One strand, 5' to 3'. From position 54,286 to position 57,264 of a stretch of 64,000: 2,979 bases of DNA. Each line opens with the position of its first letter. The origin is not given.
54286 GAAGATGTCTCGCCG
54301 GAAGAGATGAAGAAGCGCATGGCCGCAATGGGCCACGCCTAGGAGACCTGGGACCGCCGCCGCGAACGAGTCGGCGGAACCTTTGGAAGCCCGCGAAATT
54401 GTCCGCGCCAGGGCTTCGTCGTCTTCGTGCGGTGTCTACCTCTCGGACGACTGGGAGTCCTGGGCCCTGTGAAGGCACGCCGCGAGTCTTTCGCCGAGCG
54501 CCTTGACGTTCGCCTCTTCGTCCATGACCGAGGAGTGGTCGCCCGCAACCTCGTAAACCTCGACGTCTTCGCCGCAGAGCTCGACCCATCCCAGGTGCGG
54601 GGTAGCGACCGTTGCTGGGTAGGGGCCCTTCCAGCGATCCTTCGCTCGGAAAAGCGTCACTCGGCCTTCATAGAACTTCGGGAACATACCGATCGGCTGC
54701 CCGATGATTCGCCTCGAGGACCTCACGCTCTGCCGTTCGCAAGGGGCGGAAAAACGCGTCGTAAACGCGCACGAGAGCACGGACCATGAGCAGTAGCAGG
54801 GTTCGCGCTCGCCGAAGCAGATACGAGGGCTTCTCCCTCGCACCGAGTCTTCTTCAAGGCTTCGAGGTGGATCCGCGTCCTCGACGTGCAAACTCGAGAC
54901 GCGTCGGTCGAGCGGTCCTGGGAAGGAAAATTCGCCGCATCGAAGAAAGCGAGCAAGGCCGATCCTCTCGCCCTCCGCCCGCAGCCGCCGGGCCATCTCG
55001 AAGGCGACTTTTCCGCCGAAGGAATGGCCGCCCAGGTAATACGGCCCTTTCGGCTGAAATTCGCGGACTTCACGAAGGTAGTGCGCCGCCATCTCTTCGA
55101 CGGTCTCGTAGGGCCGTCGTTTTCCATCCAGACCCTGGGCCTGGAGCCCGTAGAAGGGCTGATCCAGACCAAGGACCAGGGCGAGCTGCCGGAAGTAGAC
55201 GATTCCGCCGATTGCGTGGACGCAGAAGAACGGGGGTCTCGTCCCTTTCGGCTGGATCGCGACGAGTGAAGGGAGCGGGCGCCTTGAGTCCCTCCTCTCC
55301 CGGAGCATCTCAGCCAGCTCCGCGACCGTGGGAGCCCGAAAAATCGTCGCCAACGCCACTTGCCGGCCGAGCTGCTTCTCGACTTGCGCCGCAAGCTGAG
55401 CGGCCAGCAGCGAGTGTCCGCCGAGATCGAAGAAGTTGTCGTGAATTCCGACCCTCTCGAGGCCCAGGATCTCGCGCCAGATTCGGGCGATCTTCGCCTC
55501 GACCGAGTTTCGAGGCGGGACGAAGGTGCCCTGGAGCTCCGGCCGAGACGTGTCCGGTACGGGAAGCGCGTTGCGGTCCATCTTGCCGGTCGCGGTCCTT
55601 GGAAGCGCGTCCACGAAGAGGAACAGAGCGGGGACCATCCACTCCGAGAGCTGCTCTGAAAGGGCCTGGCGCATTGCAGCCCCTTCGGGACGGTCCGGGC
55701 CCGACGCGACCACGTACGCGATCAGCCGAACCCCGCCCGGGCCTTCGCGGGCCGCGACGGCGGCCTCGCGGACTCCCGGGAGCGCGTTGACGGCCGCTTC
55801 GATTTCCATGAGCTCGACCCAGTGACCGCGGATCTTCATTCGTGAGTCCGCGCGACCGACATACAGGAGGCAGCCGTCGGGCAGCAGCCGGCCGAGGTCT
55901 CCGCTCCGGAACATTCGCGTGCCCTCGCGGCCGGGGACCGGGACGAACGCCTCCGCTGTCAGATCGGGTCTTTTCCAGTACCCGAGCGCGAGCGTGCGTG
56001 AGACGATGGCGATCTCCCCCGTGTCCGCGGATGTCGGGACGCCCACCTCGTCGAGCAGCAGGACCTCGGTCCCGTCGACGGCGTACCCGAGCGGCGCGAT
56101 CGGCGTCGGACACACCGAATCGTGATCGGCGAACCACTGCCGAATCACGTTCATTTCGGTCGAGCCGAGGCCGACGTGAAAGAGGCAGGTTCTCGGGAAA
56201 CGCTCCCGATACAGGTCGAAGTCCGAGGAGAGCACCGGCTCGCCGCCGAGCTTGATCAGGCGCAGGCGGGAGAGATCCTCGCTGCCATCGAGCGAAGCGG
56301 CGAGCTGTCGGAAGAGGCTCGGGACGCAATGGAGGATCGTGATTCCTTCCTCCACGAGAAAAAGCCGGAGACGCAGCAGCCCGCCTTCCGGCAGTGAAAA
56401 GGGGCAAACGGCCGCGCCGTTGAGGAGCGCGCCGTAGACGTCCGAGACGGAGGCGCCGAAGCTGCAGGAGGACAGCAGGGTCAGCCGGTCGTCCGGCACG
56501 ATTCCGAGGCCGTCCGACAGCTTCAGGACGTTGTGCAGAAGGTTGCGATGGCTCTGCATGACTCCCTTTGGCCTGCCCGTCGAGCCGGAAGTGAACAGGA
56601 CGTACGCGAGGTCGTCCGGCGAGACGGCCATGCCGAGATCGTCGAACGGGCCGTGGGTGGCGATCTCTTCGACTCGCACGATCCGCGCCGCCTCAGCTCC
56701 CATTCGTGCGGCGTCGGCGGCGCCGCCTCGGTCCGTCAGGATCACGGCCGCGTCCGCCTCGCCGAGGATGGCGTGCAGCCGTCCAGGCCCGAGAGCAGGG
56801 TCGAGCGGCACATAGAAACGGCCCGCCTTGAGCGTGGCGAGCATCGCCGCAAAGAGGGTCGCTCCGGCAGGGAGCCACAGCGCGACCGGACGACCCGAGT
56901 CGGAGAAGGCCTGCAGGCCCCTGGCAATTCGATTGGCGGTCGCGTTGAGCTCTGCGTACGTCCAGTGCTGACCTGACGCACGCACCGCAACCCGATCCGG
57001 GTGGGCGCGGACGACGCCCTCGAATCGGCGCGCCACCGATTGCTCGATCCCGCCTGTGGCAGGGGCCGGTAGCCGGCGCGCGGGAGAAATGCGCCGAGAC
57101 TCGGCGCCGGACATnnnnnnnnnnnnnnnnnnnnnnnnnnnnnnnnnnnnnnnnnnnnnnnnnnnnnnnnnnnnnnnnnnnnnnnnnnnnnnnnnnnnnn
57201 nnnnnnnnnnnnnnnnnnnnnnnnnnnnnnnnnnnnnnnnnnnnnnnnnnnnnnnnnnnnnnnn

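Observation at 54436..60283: Orphan three-gene operon: IPMDH-like dehydrogenase, isochorismatase-ALDH fusion, A-T-TE NRPS-like enzyme lacking the alpha-amino-binding Asp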

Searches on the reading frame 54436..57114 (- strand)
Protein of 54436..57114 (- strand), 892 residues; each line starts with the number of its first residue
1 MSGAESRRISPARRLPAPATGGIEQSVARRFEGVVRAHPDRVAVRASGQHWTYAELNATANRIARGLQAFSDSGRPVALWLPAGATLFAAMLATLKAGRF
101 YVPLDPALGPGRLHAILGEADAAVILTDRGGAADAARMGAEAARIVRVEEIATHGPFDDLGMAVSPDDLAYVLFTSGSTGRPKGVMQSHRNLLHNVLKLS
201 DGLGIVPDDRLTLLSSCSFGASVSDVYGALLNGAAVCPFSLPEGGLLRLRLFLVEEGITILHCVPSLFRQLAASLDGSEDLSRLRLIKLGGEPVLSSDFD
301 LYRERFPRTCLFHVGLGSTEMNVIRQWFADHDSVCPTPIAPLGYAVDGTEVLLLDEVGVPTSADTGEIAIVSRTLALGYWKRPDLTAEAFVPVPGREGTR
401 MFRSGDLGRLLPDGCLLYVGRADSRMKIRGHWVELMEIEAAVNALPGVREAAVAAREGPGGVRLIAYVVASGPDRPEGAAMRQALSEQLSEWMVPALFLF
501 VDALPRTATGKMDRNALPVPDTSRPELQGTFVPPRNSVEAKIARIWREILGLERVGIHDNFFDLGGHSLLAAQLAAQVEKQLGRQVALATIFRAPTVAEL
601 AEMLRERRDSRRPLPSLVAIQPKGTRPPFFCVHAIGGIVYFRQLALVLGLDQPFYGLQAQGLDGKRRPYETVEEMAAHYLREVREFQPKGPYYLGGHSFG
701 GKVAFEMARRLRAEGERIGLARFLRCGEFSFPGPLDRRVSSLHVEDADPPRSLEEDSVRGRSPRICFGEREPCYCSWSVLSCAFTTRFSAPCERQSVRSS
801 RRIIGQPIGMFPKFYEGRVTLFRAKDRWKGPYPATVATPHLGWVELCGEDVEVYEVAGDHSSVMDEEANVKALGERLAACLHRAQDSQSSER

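Call 7: search_protein_families(library=pfam, proteins=[window:54436-57114:-], max_evalue=0.01)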
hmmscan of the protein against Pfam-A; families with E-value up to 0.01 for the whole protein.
window:54436-57114:- (892 aa): 6 families
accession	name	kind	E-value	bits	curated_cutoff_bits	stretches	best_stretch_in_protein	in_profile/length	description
PF00501.34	AMP-binding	-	9.2e-68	229.2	29.9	1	32-380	2-384/384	AMP-binding enzyme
PF00975.26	Thioesterase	-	2.2e-23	84.1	26.4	1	629-718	3-94/226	Thioesterase domain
PF00550.31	PP-binding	-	5.6e-18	65.4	20.8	1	541-604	2-67/67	Phosphopantetheine attachment site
PF13193.12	AMP-binding_C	-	2.9e-13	51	24.5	1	437-511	1-76/76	AMP-binding enzyme C-terminal domain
PF20408.4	Abhydrolase_11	-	2.8e-05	24.4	27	1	658-715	43-101/193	Alpha/beta hydrolase domain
PF12697.13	Abhydrolase_6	-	0.0041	18.2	26.3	1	648-748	31-113/217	Alpha/beta hydrolase family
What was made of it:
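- On TdiA/AtrA/RalA-type NRPS-like quinone/furanone synthetases: Pfam finds AMP-binding, PP-binding and Thioesterase only (call 7).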

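Call 8: search_protein_families(library=ncbifam, proteins=[window:54436-57114:-], max_evalue=0.001)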
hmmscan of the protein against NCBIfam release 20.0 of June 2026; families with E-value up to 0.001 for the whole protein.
window:54436-57114:- (892 aa): 106 families (the best 25 are shown)
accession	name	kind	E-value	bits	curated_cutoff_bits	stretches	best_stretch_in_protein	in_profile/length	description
NF004282.0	PRK05691.1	subfamily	2.5e-110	368.9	4090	1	23-606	3718-4310/4334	non-ribosomal peptide synthase/polyketide synthase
NF038078.1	NRPS_MxcG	equivalog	1.2e-98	331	2300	1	25-608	456-1045/1442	myxochelin non-ribosomal peptide synthetase MxcG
TIGR01733.1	AA-adenyl-dom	subfamily_domain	1.5e-96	323.7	317.4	1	52-453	1-409/409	amino acid adenylation domain-containing protein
NF041803.1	NRPS_SolG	exception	2.9e-96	323.2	2200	1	30-603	566-1154/1163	solanimycin non-ribosomal peptide synthetase SolG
NF047350.1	aureusi_NRPS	equivalog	2.9e-94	316.3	2500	1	24-609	412-980/2373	aureusimine non-ribosomal peptide synthetase AusA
NF007605.2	PRK10252.1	equivalog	3.2e-94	316.4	2400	1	37-720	466-1160/1292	enterobactin non-ribosomal peptide synthetase EntF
TIGR03098.1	ligase_PEP_1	hypoth_equivalog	1.4e-61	208.5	592.35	1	35-517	10-514/517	acyl-CoA ligase (AMP-forming), exosortase A system-associated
TIGR01734.1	D-ala-DACP-lig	equivalog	6.4e-60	203.1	559.85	1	31-517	6-498/504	D-alanine--poly(phosphoribitol) ligase subunit DltA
NF003417.0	PRK04813.1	subfamily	1.1e-58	199.1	476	1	29-517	7-499/505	D-alanine--poly(phosphoribitol) ligase subunit DltA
NF004837.0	PRK06187.1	subfamily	1.7e-58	198.2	476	1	26-517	9-518/531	long-chain-fatty-acid--CoA ligase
TIGR03443.1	alpha_am_amid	equivalog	7.9e-49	166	1030.1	3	481-606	786-919/1390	L-aminoadipate-semialdehyde dehydrogenase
NF005702.0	PRK07514.1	subfamily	1.9e-47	161.8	558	1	31-517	9-496/506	malonyl-CoA synthase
NF006572.0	PRK09088.1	equivalog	4.9e-43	147.5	696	1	36-517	12-483/491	acyl-CoA synthetase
NF053567.1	HBDA_AROS1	equivalog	9.4e-43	146.3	1000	1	40-515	29-513/523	3-hydroxybenzoate--CoA ligase HbdA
NF005858.0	PRK07787.1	subfamily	6.7e-41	140.2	575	1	36-517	12-468/471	acyl-CoA synthetase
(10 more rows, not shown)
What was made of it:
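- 54436..57114 (-): A-T-TE NRPS-type enzyme (892 aa as assembled). The A domain is aa ~32-511 (nt ~55582-57021). The T domain is aa 541-604 (nt ~55303-55494, GGHSL). The TE domain is aa ~629-880 (nt ~54475-55230, GHSFGG ... GDH). Pfam and NCBIfam (calls 7, 8).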

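Call 27: search_solved_structures(query=window:54436-57114:-, max_evalue=1e-20, show_alignments=0)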
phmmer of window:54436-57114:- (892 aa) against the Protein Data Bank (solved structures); distinct sequences matched with E-value up to 1e-20: 111 (the best 60 are shown).
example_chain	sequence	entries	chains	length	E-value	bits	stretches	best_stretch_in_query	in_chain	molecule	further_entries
6mfz_A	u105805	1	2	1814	6.9e-163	547.1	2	22-615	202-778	Linear gramicidin synthase subunit A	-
9be3_A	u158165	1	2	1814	1.4e-162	546.2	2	22-611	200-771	Linear gramicidin synthase subunit A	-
9meh_A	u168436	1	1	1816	1.4e-162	546.2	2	22-611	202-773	Linear gramicidin synthase subunit A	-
9be4_A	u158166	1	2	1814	5.4e-162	544.2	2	22-611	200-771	Linear gramicidin synthase subunit A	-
6mfy_A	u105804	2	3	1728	3.9e-143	481.8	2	22-615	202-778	Linear gramicidin synthase subunit A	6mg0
8xjz_C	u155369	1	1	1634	1.7e-107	363.9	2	37-605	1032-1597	Peptide synthetase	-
9lcq_A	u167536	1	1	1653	6.5e-103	348.7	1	23-605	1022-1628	PvdL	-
9lcp_A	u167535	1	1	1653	6.5e-103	348.7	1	23-605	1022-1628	PvdL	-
9lco_A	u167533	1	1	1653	2.6e-102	346.7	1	23-605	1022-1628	PvdL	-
2vsq_A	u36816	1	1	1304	2.8e-97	330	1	25-730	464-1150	SURFACTIN SYNTHETASE SUBUNIT 3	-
4zxh_A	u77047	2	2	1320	1.9e-92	314.1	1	42-718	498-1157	ABBFA_003403 | Tyrocidine synthetase 3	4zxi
6n8e_A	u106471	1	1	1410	9.9e-92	311.7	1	14-721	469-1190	holo-ObiF1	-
9up2_A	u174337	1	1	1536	2e-89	304.1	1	23-605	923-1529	PvdL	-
9bfd_A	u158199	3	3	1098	2.2e-86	294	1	25-605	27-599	Tyrocidine synthase 1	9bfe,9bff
5ja1_A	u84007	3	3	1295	2.1e-85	290.8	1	39-721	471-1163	Enterobactin synthase component F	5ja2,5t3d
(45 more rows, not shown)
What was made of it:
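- Closest known: NRPS-like A-T-TE quinone and furanone synthetases. Different: By sequence it is a bacterial NRPS-type A domain (calls 8, 27).
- Its nearest structures are LgrA, PvdL and SrfA-C (calls 8, 27).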

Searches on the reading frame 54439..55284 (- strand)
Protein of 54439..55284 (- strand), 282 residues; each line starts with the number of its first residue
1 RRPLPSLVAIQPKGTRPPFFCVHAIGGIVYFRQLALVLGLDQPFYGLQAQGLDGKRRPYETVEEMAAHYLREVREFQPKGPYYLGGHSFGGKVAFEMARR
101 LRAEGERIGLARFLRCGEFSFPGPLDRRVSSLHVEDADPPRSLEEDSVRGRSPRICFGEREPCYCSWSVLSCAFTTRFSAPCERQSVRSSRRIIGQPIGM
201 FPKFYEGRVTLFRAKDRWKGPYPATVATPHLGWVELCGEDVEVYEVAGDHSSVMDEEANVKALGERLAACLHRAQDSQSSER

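Call 61: search_protein_families(library=pfam, proteins=[window:54439-55284:-], max_evalue=0.01)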
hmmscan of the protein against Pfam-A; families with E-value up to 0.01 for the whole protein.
seq(282 aa): 5 families
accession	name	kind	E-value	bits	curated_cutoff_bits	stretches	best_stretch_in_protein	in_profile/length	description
PF00975.26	Thioesterase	-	4e-23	83.3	26.4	1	19-108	3-94/226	Thioesterase domain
PF20408.4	Abhydrolase_11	-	5.5e-06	26.7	27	1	48-105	43-101/193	Alpha/beta hydrolase domain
PF12697.13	Abhydrolase_6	-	0.00031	21.9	26.3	1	38-158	31-132/217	Alpha/beta hydrolase family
PF12146.15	Hydrolase_4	-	0.0031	17.3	27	1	38-101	35-97/239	Serine aminopeptidase, S33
PF00561.26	Abhydrolase_1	-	0.0057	16.8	25.8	1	17-100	1-89/245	alpha/beta hydrolase fold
